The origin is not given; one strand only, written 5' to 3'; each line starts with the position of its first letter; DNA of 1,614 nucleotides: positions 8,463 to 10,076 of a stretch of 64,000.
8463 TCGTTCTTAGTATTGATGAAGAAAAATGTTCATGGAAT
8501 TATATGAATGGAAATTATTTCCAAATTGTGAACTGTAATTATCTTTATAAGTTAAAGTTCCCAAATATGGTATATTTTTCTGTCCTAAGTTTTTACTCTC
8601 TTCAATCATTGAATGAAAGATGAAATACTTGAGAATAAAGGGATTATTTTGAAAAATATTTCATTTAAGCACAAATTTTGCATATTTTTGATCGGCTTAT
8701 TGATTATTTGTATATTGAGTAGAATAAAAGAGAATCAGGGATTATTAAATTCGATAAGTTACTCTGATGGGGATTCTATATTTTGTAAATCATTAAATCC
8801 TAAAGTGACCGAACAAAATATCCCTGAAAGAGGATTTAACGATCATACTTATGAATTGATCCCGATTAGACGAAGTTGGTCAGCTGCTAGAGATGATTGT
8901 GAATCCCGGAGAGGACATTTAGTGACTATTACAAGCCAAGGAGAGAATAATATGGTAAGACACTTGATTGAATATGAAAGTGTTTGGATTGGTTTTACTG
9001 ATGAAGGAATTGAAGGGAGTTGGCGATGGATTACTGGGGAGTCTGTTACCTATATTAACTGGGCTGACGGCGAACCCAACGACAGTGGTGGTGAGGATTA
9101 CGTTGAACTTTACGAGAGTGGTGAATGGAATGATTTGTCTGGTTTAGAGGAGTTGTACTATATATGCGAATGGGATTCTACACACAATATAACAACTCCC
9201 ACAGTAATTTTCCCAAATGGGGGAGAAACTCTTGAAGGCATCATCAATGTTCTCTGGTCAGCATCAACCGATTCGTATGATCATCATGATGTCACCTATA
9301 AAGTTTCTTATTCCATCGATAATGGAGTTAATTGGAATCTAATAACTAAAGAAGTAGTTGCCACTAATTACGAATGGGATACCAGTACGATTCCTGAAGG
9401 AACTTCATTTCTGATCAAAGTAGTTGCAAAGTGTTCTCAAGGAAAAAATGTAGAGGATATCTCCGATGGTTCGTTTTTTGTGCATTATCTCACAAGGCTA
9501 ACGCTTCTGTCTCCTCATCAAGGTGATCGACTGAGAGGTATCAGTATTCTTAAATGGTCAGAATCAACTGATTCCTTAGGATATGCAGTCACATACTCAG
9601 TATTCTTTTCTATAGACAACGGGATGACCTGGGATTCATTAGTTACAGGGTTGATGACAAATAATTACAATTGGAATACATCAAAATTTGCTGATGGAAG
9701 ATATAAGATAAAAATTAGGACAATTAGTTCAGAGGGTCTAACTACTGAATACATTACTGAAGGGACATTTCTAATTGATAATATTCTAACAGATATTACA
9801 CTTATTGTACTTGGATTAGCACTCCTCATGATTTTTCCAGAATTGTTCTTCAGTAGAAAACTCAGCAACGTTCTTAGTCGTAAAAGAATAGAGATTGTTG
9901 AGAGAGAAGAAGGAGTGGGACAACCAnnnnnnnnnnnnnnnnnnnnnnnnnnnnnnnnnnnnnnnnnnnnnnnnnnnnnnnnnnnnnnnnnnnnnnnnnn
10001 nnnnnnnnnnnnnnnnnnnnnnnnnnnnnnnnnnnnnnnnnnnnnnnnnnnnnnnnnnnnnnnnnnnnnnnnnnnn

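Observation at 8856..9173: Eukaryote-type C-type lectin domain with EPN and WND motifs in an archaeal membrane protein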

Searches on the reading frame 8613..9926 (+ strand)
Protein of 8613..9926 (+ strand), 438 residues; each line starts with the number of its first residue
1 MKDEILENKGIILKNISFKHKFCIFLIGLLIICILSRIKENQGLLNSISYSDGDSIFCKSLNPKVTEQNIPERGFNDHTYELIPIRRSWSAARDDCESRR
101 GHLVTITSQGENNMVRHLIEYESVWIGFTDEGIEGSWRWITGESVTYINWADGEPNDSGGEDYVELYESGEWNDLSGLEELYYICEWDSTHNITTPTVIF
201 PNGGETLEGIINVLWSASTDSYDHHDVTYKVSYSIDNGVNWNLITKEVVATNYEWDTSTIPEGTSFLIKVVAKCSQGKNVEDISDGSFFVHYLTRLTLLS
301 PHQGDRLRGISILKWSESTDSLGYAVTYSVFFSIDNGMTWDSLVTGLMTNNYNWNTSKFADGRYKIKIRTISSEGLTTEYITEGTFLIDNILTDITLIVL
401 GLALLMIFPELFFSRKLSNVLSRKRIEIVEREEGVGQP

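Call 3: search_protein_families(library=pfam, proteins=[window:8613-9926:+], max_evalue=1)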
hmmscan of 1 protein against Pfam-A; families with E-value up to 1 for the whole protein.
window:8613-9926:+ (438 aa): 7 families
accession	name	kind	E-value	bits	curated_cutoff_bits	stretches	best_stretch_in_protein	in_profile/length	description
PF00059.27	Lectin_C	-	3.1e-21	76.6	22.6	1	87-186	3-106/107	Lectin C-type domain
PF21471.3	Reelin_subrepeat-B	-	0.00018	21.7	27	1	224-259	55-90/127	Reelin subrepeat B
PF02012.26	BNR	-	0.00029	20.8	27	0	331-341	1-11/12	BNR/Asp-box repeat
PF24421.1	Ig_J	-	0.0092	16.5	29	0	338-379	52-93/104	Tip attachment protein J, Ig-like domain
PF16967.11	TcfC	-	0.014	15.4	29.4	1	354-379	36-61/68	E-set like domain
PF07285.16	DUF1444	-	0.067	13.2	23.8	1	222-277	108-162/264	Protein of unknown function (DUF1444)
PF17957.7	Big_7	-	0.35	12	24.1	0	197-264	4-65/70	Bacterial Ig domain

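Call 4: search_solved_structures(query=window:8613-9926:+, max_evalue=0.01, show_alignments=3)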
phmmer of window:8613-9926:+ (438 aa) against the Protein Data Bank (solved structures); distinct sequences matched with E-value up to 0.01: 175 (the best 60 are shown).
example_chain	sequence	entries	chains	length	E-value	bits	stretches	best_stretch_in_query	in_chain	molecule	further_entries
7jpt_A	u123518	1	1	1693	2.3e-34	122.2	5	76-187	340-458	Lymphocyte antigen 75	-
7jpu_A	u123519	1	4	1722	2.8e-34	122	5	76-187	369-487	Lymphocyte antigen 75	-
7qsr_A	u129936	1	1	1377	3.5e-31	111.8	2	68-186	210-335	Secretory phospholipase A2 receptor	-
9wyt_J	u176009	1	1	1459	2.3e-27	99.2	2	75-193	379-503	yolk sac IgY receptor precursor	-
5e4k_A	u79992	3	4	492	3.8e-19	72.1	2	73-186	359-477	C-type mannose receptor 2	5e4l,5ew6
5ao5_A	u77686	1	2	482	3.8e-19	72.1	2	73-186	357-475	C-TYPE MANNOSE RECEPTOR 2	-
5ao6_A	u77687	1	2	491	4.2e-19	71.9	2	73-186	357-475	C-TYPE MANNOSE RECEPTOR 2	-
5xts_A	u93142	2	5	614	8.3e-19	71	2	88-202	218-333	Macrophage mannose receptor 1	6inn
4m17_A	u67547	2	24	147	8.3e-17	64.4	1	88-187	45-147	Pulmonary surfactant-associated protein D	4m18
6y0l_A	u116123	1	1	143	1.2e-16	63.8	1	84-177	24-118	Low affinity immunoglobulin epsilon Fc receptor membrane-bound form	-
3g84_A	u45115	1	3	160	1.3e-16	63.7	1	88-187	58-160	Pulmonary surfactant-associated protein D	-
6y0m_A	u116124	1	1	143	2.1e-16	63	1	84-177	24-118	Low affinity immunoglobulin epsilon Fc receptor membrane-bound form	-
6pwr_A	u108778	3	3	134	3.2e-16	62.5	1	86-186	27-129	Fc fragment of IgE receptor II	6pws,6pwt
1b08_A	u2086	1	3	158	3.2e-16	62.5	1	88-187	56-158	PROTEIN (LUNG SURFACTANT PROTEIN D)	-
2ggu_A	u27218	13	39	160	3.3e-16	62.4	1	88-187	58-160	Pulmonary surfactant-associated protein D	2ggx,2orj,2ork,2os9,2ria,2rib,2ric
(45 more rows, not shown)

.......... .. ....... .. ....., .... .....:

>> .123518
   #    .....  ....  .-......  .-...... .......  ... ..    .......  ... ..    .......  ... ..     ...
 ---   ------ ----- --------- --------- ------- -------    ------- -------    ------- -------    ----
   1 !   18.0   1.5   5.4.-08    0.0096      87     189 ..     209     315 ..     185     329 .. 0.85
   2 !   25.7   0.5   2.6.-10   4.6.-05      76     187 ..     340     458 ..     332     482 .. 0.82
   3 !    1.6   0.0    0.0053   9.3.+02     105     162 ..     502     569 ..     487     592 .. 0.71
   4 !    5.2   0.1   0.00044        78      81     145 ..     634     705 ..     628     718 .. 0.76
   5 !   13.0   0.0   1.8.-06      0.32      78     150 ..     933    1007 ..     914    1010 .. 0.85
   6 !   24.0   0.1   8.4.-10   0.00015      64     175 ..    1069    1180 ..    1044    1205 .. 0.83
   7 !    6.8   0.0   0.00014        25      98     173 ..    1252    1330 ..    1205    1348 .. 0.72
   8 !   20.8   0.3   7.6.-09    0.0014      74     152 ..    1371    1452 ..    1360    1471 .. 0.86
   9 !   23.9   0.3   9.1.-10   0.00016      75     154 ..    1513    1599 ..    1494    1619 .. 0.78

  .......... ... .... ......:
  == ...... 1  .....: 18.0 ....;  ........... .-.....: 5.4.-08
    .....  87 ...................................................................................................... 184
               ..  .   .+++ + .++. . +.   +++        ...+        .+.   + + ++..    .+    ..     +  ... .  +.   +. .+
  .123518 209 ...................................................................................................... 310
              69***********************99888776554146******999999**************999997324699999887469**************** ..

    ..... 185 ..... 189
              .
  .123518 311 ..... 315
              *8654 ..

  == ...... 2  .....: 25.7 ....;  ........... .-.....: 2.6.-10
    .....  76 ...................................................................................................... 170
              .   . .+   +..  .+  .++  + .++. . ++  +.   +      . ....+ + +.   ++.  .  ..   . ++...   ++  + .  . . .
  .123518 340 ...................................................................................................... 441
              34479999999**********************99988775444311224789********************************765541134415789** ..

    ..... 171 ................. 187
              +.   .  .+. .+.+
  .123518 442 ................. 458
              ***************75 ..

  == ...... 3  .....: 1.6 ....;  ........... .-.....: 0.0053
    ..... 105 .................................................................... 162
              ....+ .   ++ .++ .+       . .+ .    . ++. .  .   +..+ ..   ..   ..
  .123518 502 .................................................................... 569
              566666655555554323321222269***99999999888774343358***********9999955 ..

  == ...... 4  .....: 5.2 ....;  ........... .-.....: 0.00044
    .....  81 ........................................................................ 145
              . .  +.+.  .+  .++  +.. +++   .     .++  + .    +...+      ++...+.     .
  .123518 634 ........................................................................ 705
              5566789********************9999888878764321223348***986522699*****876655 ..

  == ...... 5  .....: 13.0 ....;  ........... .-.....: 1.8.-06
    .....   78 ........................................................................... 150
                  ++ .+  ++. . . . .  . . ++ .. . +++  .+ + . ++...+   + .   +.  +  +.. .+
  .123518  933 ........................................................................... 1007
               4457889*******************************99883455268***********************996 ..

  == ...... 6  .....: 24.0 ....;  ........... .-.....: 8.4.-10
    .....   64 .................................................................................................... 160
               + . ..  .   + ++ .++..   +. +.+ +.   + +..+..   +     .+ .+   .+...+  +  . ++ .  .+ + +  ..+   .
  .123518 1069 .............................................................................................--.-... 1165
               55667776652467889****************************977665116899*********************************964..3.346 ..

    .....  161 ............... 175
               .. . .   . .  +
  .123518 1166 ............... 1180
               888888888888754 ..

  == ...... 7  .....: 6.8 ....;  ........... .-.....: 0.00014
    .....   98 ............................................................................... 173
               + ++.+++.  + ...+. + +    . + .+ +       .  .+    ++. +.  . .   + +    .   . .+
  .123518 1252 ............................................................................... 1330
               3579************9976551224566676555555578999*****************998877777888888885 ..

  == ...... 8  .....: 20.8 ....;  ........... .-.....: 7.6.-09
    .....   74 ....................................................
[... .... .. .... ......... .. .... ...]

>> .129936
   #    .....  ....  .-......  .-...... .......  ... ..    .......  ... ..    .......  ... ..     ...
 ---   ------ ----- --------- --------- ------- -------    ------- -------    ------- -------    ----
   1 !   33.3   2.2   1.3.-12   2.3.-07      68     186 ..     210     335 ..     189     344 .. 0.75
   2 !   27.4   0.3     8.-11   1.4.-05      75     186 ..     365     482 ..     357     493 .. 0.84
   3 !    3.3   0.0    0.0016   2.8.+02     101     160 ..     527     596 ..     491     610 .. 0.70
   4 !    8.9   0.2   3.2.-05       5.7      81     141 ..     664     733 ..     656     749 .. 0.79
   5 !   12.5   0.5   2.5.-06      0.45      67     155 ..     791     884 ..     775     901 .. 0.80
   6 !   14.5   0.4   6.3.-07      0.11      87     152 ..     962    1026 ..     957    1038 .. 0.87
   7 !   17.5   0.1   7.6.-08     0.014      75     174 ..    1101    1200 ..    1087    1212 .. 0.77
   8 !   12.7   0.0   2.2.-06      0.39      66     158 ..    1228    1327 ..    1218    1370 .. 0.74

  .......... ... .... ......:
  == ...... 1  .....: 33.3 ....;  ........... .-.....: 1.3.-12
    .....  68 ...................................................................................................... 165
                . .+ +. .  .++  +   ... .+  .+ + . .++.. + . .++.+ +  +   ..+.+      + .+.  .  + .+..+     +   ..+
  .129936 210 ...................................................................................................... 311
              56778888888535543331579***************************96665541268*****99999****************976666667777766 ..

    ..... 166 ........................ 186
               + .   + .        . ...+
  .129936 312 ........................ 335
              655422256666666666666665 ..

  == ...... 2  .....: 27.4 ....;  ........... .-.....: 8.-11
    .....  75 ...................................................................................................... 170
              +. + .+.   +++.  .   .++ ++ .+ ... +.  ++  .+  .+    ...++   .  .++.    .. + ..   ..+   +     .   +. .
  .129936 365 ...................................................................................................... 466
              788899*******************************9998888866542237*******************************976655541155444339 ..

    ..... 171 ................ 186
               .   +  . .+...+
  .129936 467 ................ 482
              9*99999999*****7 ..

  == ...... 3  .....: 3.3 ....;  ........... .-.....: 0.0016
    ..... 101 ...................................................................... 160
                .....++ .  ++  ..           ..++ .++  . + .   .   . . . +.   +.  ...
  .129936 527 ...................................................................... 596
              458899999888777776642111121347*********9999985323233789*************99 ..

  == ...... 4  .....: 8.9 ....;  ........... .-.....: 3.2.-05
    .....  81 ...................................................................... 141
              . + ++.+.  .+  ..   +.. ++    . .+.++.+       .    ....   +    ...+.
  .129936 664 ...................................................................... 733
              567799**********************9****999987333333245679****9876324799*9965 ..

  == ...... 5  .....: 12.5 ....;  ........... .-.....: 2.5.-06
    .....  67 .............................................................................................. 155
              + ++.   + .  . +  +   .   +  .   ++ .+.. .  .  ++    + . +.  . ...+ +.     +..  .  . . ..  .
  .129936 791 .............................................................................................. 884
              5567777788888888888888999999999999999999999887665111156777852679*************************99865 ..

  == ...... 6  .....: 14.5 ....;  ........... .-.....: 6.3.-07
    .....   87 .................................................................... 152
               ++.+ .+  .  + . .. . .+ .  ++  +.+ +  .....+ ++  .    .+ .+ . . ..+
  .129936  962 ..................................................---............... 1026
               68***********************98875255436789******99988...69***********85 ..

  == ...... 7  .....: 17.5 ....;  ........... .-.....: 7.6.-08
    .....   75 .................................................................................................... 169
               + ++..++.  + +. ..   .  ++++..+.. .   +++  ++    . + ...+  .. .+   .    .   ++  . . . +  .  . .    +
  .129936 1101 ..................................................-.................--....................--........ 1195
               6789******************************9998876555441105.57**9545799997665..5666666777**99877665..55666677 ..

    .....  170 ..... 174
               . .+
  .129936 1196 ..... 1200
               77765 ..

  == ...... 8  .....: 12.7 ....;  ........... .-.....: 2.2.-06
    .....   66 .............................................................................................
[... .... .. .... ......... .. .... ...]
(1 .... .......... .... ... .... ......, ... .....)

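Call 9: find_homologous_proteins(query=window:8613-9926:+)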
Query window:8613-9926:+ (438 aa): 94 proteins with E <= 0.001 among 7529 candidates.
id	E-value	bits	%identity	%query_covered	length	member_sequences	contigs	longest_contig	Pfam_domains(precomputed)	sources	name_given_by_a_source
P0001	2.1e-272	922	100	92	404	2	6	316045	PF00059.28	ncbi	ncbi:MAG: C-type lectin domain-containing protein [Promethearchaeota archaeon]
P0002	4.6e-176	604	67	93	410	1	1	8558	PF00059.28,PF21471.4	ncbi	-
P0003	9.4e-159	547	61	93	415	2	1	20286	PF00059.28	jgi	jgi:hypothetical protein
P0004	2.5e-94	335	55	26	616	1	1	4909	PF01183.27,PF00059.28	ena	-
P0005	2.8e-92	328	45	84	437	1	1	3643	PF00059.28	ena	-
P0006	8.0e-91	323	43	83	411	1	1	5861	PF00059.28,PF00041.28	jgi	jgi:hypothetical protein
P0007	7.5e-90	320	46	81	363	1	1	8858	PF00059.28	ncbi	ncbi:MAG: lectin-like protein, partial [Candidatus Kariarchaeaceae archaeon]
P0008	5.0e-83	298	45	53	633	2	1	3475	PF13229.13,PF05048.20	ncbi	ncbi:MAG: right-handed parallel beta-helix repeat-containing protein, partial [Candidatus Kariarchae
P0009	5.4e-83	297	44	46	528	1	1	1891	PF01108.24,PF25059.2,PF00041.28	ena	-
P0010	5.2e-66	241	58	26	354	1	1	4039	PF00059.28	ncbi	-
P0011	3.8e-65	239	49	29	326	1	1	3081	PF00059.28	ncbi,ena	-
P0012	1.2e-63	234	54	26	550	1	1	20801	PF00059.28,PF13385.14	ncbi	ncbi:MAG: lectin-like protein [Candidatus Hodarchaeota archaeon]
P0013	1.1e-61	227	38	34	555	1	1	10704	PF27063.1,PF00059.28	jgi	-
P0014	1.5e-58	217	39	45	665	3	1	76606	PF03372.30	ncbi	ncbi:MAG: endonuclease/exonuclease/phosphatase family protein [Candidatus Hodarchaeales archaeon]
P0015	1.6e-50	190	34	45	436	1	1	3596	PF01108.24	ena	-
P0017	1.4e-45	174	41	32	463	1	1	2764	PF00059.28,PF00404.25,PF14200.13,PF00652.29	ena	-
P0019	1.1e-31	128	42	22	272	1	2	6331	PF00059.28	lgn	-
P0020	1.8e-31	128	52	26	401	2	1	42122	PF00059.28,PF13385.14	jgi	-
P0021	3.0e-31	127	54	26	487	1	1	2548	PF00059.28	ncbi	ncbi:MAG: C-type lectin domain-containing protein, partial [Promethearchaeota archaeon]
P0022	8.7e-30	122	42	41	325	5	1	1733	PF00059.28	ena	-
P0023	2.0e-29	121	53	26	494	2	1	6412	PF13229.13,PF00059.28,PF05048.20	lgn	-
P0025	7.2e-29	119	42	37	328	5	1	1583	PF00059.28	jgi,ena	-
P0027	9.0e-29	119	39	38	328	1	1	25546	PF00059.28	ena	-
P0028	1.0e-28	119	41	40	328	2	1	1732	PF00059.28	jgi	jgi:hypothetical protein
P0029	1.2e-28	118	39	38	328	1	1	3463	PF00059.28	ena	-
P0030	1.6e-28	118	39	38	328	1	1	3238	PF00059.28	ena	-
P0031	1.8e-28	118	41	37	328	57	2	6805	PF00059.28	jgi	jgi:hypothetical protein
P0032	2.0e-28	118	38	40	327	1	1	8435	PF00059.28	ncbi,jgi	jgi:hypothetical protein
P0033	2.2e-28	117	38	37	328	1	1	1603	PF00059.28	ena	-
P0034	2.8e-28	117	50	27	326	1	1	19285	PF00059.28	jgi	-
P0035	2.8e-28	117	39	36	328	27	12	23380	PF00059.28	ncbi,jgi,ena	jgi:hypothetical protein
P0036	2.9e-28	117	41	40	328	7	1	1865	PF00059.28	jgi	jgi:hypothetical protein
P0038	6.9e-28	116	49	27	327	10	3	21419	PF00059.28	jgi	jgi:hypothetical protein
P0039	6.9e-28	116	49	27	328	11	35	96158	PF00059.28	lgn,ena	-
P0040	7.1e-28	116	37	39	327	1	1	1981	PF00059.28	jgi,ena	-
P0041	7.3e-28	116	38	38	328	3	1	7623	PF00059.28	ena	-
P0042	1.1e-27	115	38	38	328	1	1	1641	PF00059.28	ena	-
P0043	1.3e-27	115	38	38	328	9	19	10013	PF00059.28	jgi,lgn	jgi:hypothetical protein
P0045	2.5e-27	114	40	36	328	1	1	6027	PF00059.28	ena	-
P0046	2.7e-27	114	40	36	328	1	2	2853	PF00059.28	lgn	-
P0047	3.2e-27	114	40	36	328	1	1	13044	PF00059.28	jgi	jgi:hypothetical protein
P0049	4.2e-27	113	40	36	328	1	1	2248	PF00059.28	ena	-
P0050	7.5e-27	112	40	36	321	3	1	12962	PF00059.28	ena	-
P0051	2.4e-26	111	37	37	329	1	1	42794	PF00059.28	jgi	jgi:hypothetical protein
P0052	3.0e-26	110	40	37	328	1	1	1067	PF00059.28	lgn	-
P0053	3.4e-26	110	40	36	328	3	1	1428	PF00059.28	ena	-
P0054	4.4e-26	110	50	27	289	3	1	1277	PF00059.28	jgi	jgi:hypothetical protein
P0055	7.0e-26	109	51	26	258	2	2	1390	PF00059.28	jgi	jgi:hypothetical protein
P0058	2.3e-24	104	39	36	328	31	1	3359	PF00059.28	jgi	-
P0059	3.7e-23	100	36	27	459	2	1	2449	PF00059.28,PF00404.25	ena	-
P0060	5.6e-23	100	37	27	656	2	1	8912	PF00059.28,PF00404.25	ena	-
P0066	5.2e-17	80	37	26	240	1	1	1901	PF00059.28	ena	-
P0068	7.7e-17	79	33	26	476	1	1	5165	PF00059.28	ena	-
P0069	1.1e-13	69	38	33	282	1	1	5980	PF00059.28,PF13948.12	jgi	jgi:cysteine-rich repeat protein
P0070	2.7e-13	68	34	29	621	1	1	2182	PF00059.28,PF00656.28,PF21910.3,PF00041.28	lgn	-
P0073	6.4e-12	63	36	26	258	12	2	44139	PF00059.28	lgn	-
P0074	1.1e-11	62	40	26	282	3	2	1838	PF00059.28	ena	-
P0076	1.7e-11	62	37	24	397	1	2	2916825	PF00059.28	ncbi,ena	-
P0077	1.7e-11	62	55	9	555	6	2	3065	PF00059.28,PF13385.14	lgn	-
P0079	4.3e-11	60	50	12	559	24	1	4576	PF00059.28,PF13385.14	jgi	-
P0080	1.2e-10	59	37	26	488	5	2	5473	PF00059.28,PF00395.26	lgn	-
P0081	1.7e-10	59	34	26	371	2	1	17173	PF00059.28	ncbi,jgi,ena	-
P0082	6.0e-10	57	39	24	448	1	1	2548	PF00059.28,PF18203.7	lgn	-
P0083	2.5e-8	51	37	29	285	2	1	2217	PF00059.28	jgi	jgi:hypothetical protein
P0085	1.0e-7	49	31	26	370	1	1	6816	PF00059.28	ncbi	-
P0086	1.9e-7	48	40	25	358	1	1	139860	PF00059.28,PF11617.14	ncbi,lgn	-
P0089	6.8e-7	47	34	29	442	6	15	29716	PF00059.28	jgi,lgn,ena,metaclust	metaclust:\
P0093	7.1e-4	37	39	18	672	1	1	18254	PF00059.28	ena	-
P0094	8.6e-4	36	36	15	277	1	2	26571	PF00059.28,PF18962.8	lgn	-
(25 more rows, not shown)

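Call 17: find_encoding_contigs(protein=P0002, flank=10000, max_places=3)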
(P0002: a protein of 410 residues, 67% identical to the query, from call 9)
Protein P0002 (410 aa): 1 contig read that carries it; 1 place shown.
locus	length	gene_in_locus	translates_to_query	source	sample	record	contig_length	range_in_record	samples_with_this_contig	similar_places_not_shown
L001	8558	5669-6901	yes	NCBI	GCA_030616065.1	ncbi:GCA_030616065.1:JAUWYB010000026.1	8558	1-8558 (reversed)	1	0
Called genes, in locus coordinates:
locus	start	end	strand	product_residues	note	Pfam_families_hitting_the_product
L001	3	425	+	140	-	?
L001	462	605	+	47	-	-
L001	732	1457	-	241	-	PF00702:Hydrolase, PF12710:HAD (faint), PF13242:Hydrolase_like (faint), PF13419:HAD_2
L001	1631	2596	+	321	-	PF04909:Amidohydro_2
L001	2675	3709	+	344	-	PF01113:DapB_N (weak), PF19328:DAP_DH_C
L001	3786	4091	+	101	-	PF01910:Thiamine_BP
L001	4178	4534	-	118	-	PF01022:HTH_5 (weak), PF01047:MarR (weak), PF13601:HTH_34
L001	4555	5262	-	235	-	-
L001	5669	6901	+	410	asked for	PF00059:Lectin_C, PF21471:Reelin_subrepeat-B (faint)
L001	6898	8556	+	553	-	?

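Call 18: find_encoding_contigs(protein=P0003, flank=10000, max_places=3)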
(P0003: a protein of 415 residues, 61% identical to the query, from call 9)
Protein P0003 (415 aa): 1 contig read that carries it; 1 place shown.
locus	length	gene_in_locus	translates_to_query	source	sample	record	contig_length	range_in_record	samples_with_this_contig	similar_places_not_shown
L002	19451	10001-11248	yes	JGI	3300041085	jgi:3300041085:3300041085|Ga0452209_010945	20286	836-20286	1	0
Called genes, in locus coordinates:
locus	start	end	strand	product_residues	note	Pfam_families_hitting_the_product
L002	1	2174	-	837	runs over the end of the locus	PF00515:TPR_1 (faint), PF07719:TPR_2 (faint), PF17874:TPR_MalT (faint), PF13424:TPR_12 (weak)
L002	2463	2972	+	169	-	PF03266:NTPase_1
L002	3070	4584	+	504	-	PF00370:FGGY_N, PF02782:FGGY_C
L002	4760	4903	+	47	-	-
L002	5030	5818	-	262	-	PF00702:Hydrolase, PF13419:HAD_2, PF13242:Hydrolase_like (weak)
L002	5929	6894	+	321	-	PF04909:Amidohydro_2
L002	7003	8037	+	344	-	PF01113:DapB_N (weak), PF01408:GFO_IDH_MocA (weak), PF03447:NAD_binding_3 (faint), PF19328:DAP_DH_C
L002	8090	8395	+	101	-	PF01910:Thiamine_BP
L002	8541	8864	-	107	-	PF01022:HTH_5 (weak), PF13412:HTH_24 (weak), PF13601:HTH_34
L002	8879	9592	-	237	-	-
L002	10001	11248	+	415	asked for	PF00059:Lectin_C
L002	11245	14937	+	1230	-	-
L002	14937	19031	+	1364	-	-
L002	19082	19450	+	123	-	PF23447:DUF7128 (faint)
